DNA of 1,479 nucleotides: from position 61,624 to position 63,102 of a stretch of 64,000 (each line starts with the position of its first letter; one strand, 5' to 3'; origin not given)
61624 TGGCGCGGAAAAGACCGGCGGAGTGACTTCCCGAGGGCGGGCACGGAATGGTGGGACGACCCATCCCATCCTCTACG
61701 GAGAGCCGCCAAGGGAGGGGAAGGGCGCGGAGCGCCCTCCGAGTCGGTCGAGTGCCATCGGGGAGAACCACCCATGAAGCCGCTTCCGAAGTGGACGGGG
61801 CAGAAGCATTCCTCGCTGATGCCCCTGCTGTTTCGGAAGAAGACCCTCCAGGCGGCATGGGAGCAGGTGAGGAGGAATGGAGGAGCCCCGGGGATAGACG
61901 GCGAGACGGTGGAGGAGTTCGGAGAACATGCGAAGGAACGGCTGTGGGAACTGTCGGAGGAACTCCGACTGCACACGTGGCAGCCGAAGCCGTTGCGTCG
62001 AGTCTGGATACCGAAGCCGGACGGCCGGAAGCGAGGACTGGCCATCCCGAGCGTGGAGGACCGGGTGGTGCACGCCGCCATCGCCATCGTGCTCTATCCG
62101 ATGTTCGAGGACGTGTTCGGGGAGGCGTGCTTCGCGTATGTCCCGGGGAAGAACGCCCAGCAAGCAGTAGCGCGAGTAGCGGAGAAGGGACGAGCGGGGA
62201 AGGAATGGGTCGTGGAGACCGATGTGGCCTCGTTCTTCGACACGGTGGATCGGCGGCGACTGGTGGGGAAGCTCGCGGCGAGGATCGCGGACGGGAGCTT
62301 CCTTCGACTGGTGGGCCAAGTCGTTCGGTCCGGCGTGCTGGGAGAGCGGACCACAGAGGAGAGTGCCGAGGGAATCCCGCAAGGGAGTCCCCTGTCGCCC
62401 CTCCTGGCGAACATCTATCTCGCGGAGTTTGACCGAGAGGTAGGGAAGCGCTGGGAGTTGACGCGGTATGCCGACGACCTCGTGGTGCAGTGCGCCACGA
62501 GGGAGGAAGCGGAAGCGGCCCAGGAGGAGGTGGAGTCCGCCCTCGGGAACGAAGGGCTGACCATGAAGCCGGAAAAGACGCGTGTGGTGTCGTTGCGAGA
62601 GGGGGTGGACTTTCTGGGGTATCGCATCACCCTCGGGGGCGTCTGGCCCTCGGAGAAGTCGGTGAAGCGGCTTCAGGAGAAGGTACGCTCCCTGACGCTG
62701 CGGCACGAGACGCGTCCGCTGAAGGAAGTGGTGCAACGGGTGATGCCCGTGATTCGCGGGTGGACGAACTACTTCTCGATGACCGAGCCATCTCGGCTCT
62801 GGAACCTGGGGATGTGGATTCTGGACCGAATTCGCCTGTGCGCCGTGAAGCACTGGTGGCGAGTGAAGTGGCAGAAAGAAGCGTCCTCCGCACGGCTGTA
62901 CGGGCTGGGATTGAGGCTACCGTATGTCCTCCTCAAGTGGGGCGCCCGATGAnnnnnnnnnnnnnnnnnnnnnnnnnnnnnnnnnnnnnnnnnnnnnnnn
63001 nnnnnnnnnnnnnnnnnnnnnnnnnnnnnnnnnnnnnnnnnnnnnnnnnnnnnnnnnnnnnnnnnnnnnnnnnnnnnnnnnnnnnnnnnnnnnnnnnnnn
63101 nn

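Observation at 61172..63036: Complete group II intron inserted antisense into the 3' tail of a primase-helicase gene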

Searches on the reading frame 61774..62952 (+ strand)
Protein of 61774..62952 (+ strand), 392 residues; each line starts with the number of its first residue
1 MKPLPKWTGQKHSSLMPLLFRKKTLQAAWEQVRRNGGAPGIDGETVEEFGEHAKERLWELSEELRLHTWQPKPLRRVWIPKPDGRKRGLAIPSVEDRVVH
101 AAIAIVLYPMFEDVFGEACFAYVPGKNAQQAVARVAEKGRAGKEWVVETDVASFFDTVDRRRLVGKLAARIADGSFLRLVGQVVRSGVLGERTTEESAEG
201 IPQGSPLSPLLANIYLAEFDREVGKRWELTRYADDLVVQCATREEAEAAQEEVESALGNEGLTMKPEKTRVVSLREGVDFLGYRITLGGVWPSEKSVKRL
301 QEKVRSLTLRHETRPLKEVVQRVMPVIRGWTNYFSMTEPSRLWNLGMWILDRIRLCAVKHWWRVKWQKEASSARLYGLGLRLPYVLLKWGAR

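Call 5: search_protein_families(library=pfam, proteins=[window:61774-62952:+], max_evalue=0.01)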
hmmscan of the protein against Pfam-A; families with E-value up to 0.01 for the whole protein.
window:61774-62952:+ (392 aa): 3 families
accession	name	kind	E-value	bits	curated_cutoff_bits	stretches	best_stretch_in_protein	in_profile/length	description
PF00078.32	RVT_1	-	2e-36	126.1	29.6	1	79-285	1-205/205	Reverse transcriptase (RNA-dependent DNA polymerase)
PF08388.16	GIIM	-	7.2e-14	52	23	1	297-369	1-75/80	Group II intron, maturase-specific domain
PF00680.25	RdRP_1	-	0.00092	18.5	23.9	1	224-300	329-406/450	Viral RNA-dependent RNA polymerase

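Call 12: find_homologous_proteins(query=window:61774-62952:+, max_evalue=1e-20)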
Query window:61774-62952:+ (392 aa): 7802 proteins with E <= 1e-20 among 8000 candidates; the best 120 are listed.
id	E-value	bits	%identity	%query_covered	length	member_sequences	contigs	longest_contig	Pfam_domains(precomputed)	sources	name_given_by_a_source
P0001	3.5e-262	887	100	100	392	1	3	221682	PF00078.33,PF08388.17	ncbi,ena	-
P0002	8.0e-245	830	93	100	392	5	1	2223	PF00078.33,PF08388.17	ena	-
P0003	1.2e-203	694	80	99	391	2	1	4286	PF00078.33,PF08388.17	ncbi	ncbi:MAG: group II intron reverse transcriptase/maturase [Thermoplasmata archaeon]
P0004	6.9e-199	679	79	99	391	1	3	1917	PF00078.33,PF08388.17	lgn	-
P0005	2.9e-196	670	77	100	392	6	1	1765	PF00078.33,PF08388.17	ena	-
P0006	8.3e-196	669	77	100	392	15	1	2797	PF00078.33,PF08388.17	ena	-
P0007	1.3e-190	651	75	99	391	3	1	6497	PF00078.33,PF08388.17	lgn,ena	-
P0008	1.7e-189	648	77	96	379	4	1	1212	PF00078.33,PF08388.17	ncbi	ncbi:RNA-directed DNA polymerase (Reverse transcriptase), partial [mine drainage metagenome]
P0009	2.3e-187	641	75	99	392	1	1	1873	PF00078.33,PF08388.17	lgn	-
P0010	2.6e-187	641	75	99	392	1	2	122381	PF00078.33,PF08388.17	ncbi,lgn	-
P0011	9.1e-187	639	74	100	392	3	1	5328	PF00078.33,PF08388.17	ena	-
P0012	1.9e-186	638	75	99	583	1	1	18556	PF00078.33,PF08388.17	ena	-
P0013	7.6e-184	629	75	99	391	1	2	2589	PF00078.33,PF08388.17,PF00680.26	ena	-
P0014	2.0e-182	624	74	100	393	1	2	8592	PF00078.33,PF08388.17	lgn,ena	-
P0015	6.9e-177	606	71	99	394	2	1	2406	PF00078.33,PF08388.17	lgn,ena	-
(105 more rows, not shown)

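Call 13: find_encoding_contigs(protein=P0001, flank=10000, max_places=10)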
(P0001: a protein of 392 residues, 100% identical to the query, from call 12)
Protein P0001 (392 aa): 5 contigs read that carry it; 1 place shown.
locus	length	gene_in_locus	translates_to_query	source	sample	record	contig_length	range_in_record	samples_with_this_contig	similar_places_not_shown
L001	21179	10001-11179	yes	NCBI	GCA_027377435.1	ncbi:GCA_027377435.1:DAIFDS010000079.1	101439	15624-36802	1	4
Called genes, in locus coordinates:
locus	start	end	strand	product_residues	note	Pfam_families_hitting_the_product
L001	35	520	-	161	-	-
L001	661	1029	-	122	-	-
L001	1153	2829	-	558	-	PF01609:DDE_Tnp_1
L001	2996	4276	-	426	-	-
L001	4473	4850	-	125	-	-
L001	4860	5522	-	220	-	PF13367:PrsW-protease (faint)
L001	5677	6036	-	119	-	-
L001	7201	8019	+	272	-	-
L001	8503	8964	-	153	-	-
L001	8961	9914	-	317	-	-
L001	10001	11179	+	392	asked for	PF00078:RVT_1, PF08388:GIIM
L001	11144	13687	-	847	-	PF09250:Prim-Pol, PF08706:D5_N, PF19263:DUF5906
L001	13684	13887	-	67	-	-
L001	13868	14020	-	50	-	-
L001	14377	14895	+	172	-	-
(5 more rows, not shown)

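Call 17: find_related_loci(query=window:61774-62952:+, collection=genome_contigs, flank=5000)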
Query window:61774-62952:+ (392 aa) in genome_contigs; peptide patterns used: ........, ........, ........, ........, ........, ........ (x = any residue, [..] = any of these).
434 stretches matched a pattern; 2 encode a relative of the query (tblastn E <= 1e-3); 2 distinct loci.
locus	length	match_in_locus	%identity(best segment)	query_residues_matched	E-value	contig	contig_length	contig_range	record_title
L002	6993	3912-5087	78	1-392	0e+0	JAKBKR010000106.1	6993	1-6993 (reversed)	MAG: bacterium isolate DX1.bin10 NODE_16317_length_6993_cov_1.483105, whole genome shotgun sequence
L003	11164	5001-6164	75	1-388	0e+0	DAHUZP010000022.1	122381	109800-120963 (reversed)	MAG TPA_asm: Thermoplasmata archaeon isolate clean282 k141_870318, whole genome shotgun sequence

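Call 22: find_related_loci(query=window:61774-62952:+, collection=metagenome_contigs, flank=4000)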
Query window:61774-62952:+ (392 aa) in metagenome_contigs; peptide patterns used: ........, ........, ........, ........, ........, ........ (x = any residue, [..] = any of these).
564 stretches matched a pattern; 4 encode a relative of the query (tblastn E <= 1e-3); 4 distinct loci.
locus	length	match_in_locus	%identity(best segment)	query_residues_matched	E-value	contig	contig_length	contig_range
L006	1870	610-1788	78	1-392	0e+0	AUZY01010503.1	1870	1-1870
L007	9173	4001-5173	76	1-392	0e+0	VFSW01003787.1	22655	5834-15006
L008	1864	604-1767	73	1-388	0e+0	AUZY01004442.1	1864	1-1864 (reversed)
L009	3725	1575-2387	32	69-333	1e-41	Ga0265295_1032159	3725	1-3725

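Call 27: search_solved_structures(query=window:61774-62952:+, max_evalue=0.00001)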
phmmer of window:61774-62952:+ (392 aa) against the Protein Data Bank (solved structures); distinct sequences matched with E-value up to 0.00001: 13.
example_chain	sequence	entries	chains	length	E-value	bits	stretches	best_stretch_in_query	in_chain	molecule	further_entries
7uim_D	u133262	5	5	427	3.5e-57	197.1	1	13-365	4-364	Group II intron reverse transcriptase/maturase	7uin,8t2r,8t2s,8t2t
6ar1_A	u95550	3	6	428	6.3e-57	196.3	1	18-367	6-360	GsI-IIC RT | Trt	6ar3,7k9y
5hhj_A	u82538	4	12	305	7.2e-51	176.4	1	12-284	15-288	Retron-type reverse transcriptase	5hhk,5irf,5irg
5hhl_A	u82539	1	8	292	4.2e-49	170.5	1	13-283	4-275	Retron-type reverse transcriptase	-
6me0_C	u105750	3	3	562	6e-38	133.8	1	30-344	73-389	Maturase reverse transcriptase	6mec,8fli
7kft_D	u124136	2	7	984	4.4e-37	131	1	50-284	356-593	Cas6-RT-Cas1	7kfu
5g2x_C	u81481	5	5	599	2.5e-30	108.8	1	18-223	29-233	GROUP II INTRON-ENCODED PROTEIN LTRA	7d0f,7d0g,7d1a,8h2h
9d5x_A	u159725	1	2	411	9e-24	87.1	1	22-304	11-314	Group II intron-like 4 reverse transcriptase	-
9d4s_A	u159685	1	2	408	9.4e-24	87.1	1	22-304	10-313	Group II intron-like 4 reverse transcriptase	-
8ub7_A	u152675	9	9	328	1.7e-16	63.2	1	48-316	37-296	Reverse transcriptase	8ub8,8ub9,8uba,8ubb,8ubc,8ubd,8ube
8bgj_A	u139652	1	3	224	1.8e-12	49.9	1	114-285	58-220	RNA-directed DNA polymerase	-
9ioa_A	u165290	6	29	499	8.9e-12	47.6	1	63-319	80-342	RNA-dependent DNA polymerase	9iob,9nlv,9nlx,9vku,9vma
36ht_A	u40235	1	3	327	2.4e-09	39.7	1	80-333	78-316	Retron-Kva2 Reverse Transcriptase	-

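Call 40: find_encoding_contigs(protein=P0002, flank=3000, max_places=3)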
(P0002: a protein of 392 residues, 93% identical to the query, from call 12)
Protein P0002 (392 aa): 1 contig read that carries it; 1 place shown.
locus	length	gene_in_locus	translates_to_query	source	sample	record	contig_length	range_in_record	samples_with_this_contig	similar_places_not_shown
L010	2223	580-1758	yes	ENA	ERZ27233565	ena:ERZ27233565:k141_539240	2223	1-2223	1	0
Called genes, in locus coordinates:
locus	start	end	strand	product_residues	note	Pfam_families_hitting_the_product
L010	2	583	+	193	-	?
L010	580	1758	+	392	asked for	PF00078:RVT_1, PF08388:GIIM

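Call 41: find_encoding_contigs(protein=P0003, flank=3000, max_places=3)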
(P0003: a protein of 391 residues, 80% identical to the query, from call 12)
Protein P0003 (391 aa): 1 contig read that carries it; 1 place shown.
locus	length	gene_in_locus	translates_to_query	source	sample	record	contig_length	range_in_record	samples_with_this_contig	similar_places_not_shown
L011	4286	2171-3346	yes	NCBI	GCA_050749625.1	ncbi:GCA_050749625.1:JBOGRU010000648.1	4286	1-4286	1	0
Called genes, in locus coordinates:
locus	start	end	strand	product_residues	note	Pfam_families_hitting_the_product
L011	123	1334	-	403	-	PF01548:DEDD_Tnp_IS110, PF02371:Transposase_20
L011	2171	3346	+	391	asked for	PF00078:RVT_1, PF08388:GIIM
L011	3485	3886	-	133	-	PF01850:PIN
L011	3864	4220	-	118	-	PF02697:VAPB_antitox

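Call 42: find_encoding_contigs(protein=P0007, flank=3000, max_places=3)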
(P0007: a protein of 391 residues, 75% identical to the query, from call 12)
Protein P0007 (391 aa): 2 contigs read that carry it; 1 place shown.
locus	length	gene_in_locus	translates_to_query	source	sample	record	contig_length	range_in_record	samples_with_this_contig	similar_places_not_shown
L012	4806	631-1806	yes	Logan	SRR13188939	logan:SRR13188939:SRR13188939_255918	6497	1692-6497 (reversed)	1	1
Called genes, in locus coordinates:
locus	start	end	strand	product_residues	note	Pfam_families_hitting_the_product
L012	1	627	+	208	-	?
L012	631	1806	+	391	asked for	PF00078:RVT_1, PF08388:GIIM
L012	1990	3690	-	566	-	PF01609:DDE_Tnp_1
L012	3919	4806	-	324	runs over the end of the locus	PF00535:Glycos_transf_2, PF10111:Glyco_tranf_2_2, PF13641:Glyco_tranf_2_3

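Call 43: find_encoding_contigs(protein=P0012, flank=3000, max_places=3)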
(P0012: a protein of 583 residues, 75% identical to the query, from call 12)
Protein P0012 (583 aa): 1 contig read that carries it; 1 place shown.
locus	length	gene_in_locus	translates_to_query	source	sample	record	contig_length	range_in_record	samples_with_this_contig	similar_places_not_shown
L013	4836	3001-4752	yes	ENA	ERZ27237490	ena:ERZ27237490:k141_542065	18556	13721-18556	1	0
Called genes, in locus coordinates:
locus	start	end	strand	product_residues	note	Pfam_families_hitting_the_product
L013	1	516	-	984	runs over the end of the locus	-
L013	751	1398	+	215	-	-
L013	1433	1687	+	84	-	-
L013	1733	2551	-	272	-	-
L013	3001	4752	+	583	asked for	PF00078:RVT_1, PF08388:GIIM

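Call 44: find_encoding_contigs(protein=P0014, flank=3000, max_places=3)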
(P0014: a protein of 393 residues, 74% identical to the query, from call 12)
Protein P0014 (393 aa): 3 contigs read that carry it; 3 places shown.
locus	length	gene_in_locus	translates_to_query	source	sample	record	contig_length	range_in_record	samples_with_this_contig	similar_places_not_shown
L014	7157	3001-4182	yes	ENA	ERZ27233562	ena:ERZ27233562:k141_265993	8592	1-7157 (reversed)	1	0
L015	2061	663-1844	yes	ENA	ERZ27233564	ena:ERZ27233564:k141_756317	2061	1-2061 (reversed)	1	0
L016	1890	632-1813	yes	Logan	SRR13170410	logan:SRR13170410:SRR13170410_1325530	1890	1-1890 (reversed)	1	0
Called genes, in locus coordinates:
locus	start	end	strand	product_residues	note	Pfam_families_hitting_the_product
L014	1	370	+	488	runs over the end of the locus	PF01609:DDE_Tnp_1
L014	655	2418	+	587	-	PF00239:Resolvase, PF07508:Recombinase, PF13408:Zn_ribbon_recom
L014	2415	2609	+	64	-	-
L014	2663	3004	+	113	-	-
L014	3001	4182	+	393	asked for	PF00078:RVT_1, PF08388:GIIM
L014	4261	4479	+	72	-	-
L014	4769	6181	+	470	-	PF13546:DDE_5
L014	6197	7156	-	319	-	?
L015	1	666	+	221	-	?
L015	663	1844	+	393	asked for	PF00078:RVT_1, PF08388:GIIM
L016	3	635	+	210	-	?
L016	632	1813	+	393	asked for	PF00078:RVT_1, PF08388:GIIM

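Call 59: search_dna_similar(query=window:61774-62952:+, collection=plasmids, mode=protein, max_rows=25, max_evalue=1e-30)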
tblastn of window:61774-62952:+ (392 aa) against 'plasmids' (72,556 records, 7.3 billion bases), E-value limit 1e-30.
Records with a match: 1578; places in all: 2231; records where one place covers at least 80% of the query: 1165.
Best place of each record, by identity: <60% 1578.
By first word of the organism name: Klebsiella 241; Bacillus 237; Escherichia 185; Sinorhizobium 127; Streptomyces 75; Pseudomonas 57; Bradyrhizobium 51; Rhizobium 37; Enterobacter 34; Ralstonia 31; and 121 more.
By predicted mobility (MOB-suite, as given by PLSDB): conjugative 711; non-mobilizable 569; mobilizable 298.
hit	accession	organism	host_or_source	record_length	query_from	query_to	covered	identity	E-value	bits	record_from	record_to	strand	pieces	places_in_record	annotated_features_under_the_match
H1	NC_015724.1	Cupriavidus necator N-1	soil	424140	9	380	95%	39.4%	2e-69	244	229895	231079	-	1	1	ltrA: group II intron reverse transcriptase/maturase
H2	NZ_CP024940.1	Paraburkholderia hospita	soil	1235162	9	377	94%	39.0%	3e-69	244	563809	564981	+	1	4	record has no annotation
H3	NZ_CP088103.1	Bradyrhizobium barranii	cell culture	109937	10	375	93%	37.7%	5e-63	226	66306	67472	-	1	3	ltrA: group II intron reverse transcriptase/maturase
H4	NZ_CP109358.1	Streptomyces sp. NBC_01562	-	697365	10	360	90%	38.7%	3e-51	191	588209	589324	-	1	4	ltrA: group II intron reverse transcriptase/maturase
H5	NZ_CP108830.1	Streptomyces sp. NBC_00857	-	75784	10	359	89%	38.5%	2e-49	186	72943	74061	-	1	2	ltrA: group II intron reverse transcriptase/maturase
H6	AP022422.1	Klebsiella sp. STW0522-44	-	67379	14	374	92%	37.3%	2e-60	218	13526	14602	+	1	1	group II intron reverse transcriptase/maturase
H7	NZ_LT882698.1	Klebsiella pneumoniae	Homo sapiens,urine sample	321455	14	374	92%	37.3%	2e-60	218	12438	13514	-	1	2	ltrA: group II intron reverse transcriptase/maturase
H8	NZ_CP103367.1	Citrobacter freundii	Homo sapiens,pure culture,rectal swab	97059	5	380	96%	35.8%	2e-53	197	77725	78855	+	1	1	ltrA: group II intron reverse transcriptase/maturase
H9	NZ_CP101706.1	Escherichia coli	Homo sapiens,pure culture,blood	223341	5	380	96%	35.8%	2e-53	197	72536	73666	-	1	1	ltrA: group II intron reverse transcriptase/maturase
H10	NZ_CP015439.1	Anoxybacillus amylolyticus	Microbial isolate,soil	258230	15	390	96%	35.6%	1e-56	207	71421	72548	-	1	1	ltrA: group II intron reverse transcriptase/maturase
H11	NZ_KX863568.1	Citrobacter freundii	environmental; wetland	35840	14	374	92%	37.0%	1e-59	216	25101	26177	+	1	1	ltrA: group II intron reverse transcriptase/maturase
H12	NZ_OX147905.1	Escherichia coli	-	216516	5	380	96%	35.5%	1e-51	192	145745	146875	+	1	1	ltrA: group II intron reverse transcriptase/maturase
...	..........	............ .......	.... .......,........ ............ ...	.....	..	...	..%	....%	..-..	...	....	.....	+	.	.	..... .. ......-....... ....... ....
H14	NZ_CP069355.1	Microvirga sp. VF16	Vachellia farnesiana,Cell culture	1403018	10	368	92%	37.1%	3e-62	223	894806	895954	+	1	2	none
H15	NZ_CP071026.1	Enterobacter hormaechei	Homo sapiens,Chromosome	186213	13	382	94%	35.7%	9e-59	213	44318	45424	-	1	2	ltrA: group II intron reverse transcriptase/maturase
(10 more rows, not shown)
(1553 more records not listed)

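Call 61: find_related_loci(query=window:61774-62952:+, collection=viral_contigs, flank=4000)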
Query window:61774-62952:+ (392 aa) in viral_contigs; peptide patterns used: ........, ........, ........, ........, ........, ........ (x = any residue, [..] = any of these).
32 stretches matched a pattern, but none encodes a relative of the query by tblastn (E <= 1e-3).

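Call 73: get_annotated_region(hit=H10, flank=1500)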
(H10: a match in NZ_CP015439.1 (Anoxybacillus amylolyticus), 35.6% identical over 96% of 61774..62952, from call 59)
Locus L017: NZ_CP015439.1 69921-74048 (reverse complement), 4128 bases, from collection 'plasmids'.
description: Anoxybacillus amylolyticus strain DSM 15939 plasmid pDSM15939_1, complete sequence
organism: Anoxybacillus amylolyticus (NCBI taxid 294699)
taxonomy: Bacteria; Bacillota; Bacilli; Bacillales; Bacillaceae; Anoxybacillus; Anoxybacillus amylolyticus
host: -; source: Microbial isolate,soil; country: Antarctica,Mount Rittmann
typing (MOB-suite, as given by PLSDB): non-mobilizable; replicon rep_cluster_264
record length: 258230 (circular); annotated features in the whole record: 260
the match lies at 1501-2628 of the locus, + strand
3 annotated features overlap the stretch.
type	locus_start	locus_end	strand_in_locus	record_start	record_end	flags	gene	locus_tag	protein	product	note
CDS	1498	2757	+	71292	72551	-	ltrA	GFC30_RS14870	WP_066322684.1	group II intron reverse transcriptase/maturase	GO:0000373 - Group II intron splicing [Evidence IEA]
CDS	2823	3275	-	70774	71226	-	-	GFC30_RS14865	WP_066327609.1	transposase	-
CDS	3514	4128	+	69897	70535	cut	-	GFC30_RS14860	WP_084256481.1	RNA-guided endonuclease TnpB family protein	-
